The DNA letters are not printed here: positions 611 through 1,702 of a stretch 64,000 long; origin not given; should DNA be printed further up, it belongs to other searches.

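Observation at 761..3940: Compact island: ClpP-like peptidase, three tandem paralogous Cys/His mini-proteins, and a metallophosphoesterase bracketed by twin palindromes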

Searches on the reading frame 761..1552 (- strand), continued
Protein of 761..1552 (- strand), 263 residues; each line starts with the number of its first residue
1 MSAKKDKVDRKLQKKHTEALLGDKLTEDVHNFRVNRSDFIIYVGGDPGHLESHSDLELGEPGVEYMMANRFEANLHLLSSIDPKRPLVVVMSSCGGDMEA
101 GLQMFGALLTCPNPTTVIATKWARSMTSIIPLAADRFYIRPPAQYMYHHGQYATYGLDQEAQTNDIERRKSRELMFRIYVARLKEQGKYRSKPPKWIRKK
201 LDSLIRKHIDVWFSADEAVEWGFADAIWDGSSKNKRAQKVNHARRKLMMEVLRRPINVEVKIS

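Call 107: search_dna_similar(query=L143:5959-6732:+, collection=phages, mode=protein, max_rows=8)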
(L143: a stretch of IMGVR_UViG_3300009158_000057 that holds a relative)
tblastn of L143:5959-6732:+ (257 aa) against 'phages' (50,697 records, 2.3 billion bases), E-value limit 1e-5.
Records with a match: 6; places in all: 6; records where one place covers at least 80% of the query: 0.
Best place of each record, by identity: <60% 6.
By first word of the organism name: Streptococcus 3; Rhizobium 2; Xanthomonas 1.
By host as written in the record: Rhizobium radiobacter P007 2; Streptococcus oralis 1; Xanthomonas oryzae pv. oryzae LA1+ 1; Streptococcus oralis U-o11 1; Streptococcus oralis SK143 1.
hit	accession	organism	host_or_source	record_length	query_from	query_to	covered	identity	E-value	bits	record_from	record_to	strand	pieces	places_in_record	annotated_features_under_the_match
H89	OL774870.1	Streptococcus phage OlisA3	Streptococcus oralis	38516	59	217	62%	27.3%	1e-7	58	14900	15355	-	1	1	ATP-dependent Clp protease proteolytic subunit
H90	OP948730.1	Xanthomonas phage L522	Xanthomonas oryzae pv. oryzae LA1+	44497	77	217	55%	29.1%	3e-6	54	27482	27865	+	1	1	clp protease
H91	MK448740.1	Streptococcus phage Javan367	Streptococcus oralis U-o11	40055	72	217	57%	27.9%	2e-7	57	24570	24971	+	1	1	Clp protease-like protein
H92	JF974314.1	Rhizobium phage RR1-A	Rhizobium radiobacter P007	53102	65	217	60%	26.5%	3e-6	54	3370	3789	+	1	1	peptidase S14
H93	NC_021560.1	Rhizobium phage RR1-A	Rhizobium radiobacter P007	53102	65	217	60%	26.5%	3e-6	54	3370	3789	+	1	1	head maturation protease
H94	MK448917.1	Streptococcus phage Javan362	Streptococcus oralis SK143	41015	72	217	57%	27.2%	7e-8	59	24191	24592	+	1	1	Clp protease-like protein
